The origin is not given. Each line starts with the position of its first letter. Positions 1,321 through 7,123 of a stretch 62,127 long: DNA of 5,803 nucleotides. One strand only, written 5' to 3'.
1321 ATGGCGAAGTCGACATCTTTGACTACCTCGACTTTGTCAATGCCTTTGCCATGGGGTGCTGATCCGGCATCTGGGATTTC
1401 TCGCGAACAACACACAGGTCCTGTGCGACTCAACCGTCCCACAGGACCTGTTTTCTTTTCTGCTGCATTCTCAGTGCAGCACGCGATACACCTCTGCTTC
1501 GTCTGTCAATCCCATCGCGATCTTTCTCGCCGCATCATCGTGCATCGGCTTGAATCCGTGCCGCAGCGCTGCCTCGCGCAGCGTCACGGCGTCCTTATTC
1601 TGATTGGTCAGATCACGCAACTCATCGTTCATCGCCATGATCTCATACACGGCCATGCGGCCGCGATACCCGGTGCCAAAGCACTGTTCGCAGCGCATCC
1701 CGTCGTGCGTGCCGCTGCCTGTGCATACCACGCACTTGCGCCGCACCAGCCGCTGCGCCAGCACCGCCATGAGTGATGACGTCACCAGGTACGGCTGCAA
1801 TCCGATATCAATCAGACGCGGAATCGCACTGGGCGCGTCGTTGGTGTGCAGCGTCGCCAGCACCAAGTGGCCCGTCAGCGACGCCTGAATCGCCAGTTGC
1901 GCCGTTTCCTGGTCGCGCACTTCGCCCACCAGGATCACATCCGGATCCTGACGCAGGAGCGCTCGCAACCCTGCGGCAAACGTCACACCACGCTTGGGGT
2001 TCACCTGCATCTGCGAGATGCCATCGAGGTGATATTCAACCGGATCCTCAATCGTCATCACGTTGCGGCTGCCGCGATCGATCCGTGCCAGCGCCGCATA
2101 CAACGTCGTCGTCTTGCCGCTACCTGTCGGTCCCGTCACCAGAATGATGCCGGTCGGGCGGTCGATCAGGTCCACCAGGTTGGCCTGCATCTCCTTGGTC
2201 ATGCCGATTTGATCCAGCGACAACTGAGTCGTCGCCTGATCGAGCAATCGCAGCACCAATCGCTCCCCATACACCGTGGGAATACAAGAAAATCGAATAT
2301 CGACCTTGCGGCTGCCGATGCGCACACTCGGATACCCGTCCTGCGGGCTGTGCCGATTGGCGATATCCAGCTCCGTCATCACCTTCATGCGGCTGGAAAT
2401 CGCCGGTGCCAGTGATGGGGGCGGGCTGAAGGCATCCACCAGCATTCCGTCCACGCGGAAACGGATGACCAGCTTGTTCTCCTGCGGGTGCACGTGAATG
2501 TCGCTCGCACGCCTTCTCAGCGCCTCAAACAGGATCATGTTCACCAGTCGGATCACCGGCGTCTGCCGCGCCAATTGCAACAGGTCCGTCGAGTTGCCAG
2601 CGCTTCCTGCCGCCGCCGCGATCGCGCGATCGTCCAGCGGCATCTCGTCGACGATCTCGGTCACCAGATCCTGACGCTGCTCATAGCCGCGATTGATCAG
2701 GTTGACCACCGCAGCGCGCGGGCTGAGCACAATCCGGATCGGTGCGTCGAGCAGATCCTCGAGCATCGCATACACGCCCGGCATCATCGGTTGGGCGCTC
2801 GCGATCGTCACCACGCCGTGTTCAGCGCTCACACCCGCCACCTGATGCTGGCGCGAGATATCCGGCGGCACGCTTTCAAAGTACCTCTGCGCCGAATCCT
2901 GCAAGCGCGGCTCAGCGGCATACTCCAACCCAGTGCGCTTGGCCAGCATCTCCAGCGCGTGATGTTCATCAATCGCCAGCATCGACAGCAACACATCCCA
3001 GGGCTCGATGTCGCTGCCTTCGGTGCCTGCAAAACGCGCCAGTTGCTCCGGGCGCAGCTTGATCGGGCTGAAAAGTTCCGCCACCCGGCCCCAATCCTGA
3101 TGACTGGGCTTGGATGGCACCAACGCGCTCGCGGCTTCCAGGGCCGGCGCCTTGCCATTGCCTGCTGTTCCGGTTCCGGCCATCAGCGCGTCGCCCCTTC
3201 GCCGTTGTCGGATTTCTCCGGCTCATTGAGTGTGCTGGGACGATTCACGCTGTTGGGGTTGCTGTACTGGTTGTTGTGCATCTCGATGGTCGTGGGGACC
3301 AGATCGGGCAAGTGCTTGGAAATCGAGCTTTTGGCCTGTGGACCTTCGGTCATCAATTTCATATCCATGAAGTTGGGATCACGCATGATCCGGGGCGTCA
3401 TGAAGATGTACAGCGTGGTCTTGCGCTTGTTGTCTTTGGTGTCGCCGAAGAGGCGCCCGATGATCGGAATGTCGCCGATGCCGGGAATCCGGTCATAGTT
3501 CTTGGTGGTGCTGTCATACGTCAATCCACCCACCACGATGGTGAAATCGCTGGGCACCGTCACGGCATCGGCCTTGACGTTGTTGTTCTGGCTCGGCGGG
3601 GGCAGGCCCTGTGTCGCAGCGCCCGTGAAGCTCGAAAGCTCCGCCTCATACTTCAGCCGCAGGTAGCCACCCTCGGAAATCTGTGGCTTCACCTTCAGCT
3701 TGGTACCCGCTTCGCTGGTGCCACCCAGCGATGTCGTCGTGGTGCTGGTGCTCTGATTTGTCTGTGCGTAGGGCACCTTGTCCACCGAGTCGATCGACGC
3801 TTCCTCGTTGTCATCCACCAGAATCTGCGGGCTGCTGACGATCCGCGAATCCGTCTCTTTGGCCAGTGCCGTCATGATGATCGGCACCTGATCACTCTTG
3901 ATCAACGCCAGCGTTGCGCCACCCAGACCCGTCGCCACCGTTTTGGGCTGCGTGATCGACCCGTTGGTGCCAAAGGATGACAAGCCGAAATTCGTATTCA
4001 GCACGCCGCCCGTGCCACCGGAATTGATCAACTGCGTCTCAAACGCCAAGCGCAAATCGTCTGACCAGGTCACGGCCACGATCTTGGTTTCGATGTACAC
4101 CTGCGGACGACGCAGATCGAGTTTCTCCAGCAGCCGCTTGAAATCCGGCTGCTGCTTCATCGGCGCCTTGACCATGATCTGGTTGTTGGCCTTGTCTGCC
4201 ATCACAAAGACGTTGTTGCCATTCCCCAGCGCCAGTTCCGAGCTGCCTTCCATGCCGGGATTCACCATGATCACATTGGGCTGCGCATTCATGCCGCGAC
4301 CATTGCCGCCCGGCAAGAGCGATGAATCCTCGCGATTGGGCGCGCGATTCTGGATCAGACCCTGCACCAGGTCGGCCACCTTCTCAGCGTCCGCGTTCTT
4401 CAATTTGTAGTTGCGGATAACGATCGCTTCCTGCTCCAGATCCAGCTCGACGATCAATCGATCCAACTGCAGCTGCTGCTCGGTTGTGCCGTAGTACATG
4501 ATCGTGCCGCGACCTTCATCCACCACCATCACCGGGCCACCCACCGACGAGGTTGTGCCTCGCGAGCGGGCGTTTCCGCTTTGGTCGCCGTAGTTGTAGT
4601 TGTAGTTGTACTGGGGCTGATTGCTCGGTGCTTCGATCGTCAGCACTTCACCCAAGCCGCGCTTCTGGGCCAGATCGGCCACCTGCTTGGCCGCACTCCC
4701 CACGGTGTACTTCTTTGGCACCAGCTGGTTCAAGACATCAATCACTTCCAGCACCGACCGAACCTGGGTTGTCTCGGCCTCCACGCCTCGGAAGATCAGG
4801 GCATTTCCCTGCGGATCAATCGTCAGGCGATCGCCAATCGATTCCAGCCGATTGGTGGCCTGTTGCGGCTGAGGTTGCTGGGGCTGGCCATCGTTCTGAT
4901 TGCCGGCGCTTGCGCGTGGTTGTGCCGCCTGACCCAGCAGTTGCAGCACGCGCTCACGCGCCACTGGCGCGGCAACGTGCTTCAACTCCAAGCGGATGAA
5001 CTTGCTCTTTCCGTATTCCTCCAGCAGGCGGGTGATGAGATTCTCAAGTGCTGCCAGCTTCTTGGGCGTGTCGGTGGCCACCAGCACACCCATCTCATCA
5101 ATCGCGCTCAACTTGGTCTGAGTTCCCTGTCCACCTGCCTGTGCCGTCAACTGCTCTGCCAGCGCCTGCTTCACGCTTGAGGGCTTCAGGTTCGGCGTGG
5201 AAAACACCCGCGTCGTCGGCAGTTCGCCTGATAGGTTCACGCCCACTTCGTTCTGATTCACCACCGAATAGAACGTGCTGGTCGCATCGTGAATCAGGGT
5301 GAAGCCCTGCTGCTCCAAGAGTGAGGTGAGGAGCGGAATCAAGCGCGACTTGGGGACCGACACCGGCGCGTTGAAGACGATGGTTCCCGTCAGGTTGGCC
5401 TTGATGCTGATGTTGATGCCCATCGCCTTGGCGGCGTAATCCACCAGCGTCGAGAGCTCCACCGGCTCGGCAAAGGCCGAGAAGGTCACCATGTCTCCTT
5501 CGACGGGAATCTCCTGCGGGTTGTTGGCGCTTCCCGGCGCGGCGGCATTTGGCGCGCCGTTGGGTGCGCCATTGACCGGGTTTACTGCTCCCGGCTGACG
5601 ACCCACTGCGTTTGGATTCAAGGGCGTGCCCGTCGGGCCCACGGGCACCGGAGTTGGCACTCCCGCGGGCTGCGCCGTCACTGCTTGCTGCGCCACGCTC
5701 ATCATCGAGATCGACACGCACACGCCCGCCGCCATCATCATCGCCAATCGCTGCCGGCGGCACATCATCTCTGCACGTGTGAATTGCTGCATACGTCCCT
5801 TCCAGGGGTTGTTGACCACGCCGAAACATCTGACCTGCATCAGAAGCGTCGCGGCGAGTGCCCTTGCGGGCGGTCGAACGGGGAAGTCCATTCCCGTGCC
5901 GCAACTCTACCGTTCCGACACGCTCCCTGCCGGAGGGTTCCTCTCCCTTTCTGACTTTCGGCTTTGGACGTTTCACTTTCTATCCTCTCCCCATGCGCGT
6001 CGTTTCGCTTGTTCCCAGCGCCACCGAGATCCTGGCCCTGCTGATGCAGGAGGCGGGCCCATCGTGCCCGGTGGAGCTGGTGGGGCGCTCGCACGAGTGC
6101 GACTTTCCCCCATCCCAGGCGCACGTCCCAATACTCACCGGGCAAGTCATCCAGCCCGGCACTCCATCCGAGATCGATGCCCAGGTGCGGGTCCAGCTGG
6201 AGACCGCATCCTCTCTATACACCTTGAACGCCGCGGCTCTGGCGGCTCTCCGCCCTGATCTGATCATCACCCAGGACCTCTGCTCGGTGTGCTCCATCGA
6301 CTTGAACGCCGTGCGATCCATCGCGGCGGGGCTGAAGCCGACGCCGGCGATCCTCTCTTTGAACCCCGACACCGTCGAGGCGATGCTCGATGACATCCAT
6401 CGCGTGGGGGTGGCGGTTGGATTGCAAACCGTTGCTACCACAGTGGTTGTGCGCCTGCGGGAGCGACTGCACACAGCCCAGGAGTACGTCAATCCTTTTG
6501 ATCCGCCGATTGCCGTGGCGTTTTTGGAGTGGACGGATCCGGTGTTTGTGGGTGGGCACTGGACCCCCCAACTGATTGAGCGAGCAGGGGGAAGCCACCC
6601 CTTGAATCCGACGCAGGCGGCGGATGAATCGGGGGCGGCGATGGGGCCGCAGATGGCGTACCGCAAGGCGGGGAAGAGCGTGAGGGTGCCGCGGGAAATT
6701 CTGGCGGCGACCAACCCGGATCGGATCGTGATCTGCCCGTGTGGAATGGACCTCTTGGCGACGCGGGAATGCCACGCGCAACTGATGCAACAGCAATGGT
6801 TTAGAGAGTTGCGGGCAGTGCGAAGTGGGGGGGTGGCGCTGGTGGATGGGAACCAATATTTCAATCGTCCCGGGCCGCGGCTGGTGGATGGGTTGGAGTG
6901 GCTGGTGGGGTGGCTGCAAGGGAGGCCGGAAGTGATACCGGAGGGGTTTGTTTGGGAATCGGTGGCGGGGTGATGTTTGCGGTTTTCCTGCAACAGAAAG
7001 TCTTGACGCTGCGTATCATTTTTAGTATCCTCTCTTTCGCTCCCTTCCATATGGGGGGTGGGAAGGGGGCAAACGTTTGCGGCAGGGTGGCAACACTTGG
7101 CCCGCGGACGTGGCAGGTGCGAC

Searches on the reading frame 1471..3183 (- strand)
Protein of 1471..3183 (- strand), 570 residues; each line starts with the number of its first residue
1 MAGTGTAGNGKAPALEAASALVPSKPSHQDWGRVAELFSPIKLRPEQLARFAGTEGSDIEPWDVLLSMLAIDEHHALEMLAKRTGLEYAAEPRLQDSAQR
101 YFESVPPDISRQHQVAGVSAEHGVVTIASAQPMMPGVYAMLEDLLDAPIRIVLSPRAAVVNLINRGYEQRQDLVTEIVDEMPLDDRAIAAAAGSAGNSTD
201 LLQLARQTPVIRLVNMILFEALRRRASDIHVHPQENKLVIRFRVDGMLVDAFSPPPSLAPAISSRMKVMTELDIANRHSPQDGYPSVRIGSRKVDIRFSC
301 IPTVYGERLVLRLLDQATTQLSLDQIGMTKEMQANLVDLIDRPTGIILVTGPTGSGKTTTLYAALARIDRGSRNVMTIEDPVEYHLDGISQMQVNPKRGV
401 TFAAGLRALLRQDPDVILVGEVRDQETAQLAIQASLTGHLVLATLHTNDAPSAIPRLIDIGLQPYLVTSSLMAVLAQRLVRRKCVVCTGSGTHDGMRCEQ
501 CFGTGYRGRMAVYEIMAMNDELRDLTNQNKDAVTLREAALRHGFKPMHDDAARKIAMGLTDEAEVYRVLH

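Call 81: search_protein_families(library=pfam, proteins=[window:1471-3183:-], max_evalue=0.001)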
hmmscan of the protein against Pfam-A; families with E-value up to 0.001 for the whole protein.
window:1471-3183:- (570 aa): 7 families
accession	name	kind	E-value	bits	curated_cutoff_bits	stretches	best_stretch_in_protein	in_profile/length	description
PF00437.27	T2SSE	-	4.4e-126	420.9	24.9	1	205-567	3-370/370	Type II/IV secretion system protein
PF05157.20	MshEN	-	1.4e-06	28.6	23.1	1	94-170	10-87/90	MshEN domain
PF25199.1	nSTAND_NTPase5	-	2.9e-06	27.6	34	1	329-389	25-87/145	Novel STAND NTPase 5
PF13191.12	AAA_16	-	3.3e-05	24.9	32.6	1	340-440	16-112/167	AAA ATPase domain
PF13401.12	AAA_22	-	6.3e-05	23.7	27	1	343-384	4-45/130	AAA domain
PF13604.12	AAA_30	-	0.00055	20.2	27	0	331-374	4-48/191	AAA domain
PF13555.12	AAA_29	-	0.00078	19.6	27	0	343-363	21-41/61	P-loop containing region of AAA domain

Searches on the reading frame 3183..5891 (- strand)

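Call 54: search_protein_families(library=pfam, proteins=[window:3183-5891:-], max_evalue=0.001)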
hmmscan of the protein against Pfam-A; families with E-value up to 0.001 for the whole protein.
window:3183-5891:- (902 aa): 3 families
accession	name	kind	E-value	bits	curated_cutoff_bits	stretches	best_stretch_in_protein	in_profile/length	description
PF00263.26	Secretin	-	4.4e-39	134.2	27.5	1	675-837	1-169/169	Bacterial type II and III secretion system protein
PF03958.22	Secretin_N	-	5.8e-21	74.9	28.2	2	493-597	2-69/69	Bacterial type II/III secretion system short domain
PF21305.2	type_II_gspD_N0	-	0.0001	22.5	27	1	144-202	6-64/71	GspD-like, N0 domain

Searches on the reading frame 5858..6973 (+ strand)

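Call 81: search_protein_families(library=pfam, proteins=[window:5858-6973:+], max_evalue=0.001)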
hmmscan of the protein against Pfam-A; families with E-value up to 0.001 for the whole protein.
window:5858-6973:+ (371 aa): 1 family
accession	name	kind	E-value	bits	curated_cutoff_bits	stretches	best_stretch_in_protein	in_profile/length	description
PF01497.23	Peripla_BP_2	-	2.1e-10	40.9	27.5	1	48-329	1-231/235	Periplasmic binding protein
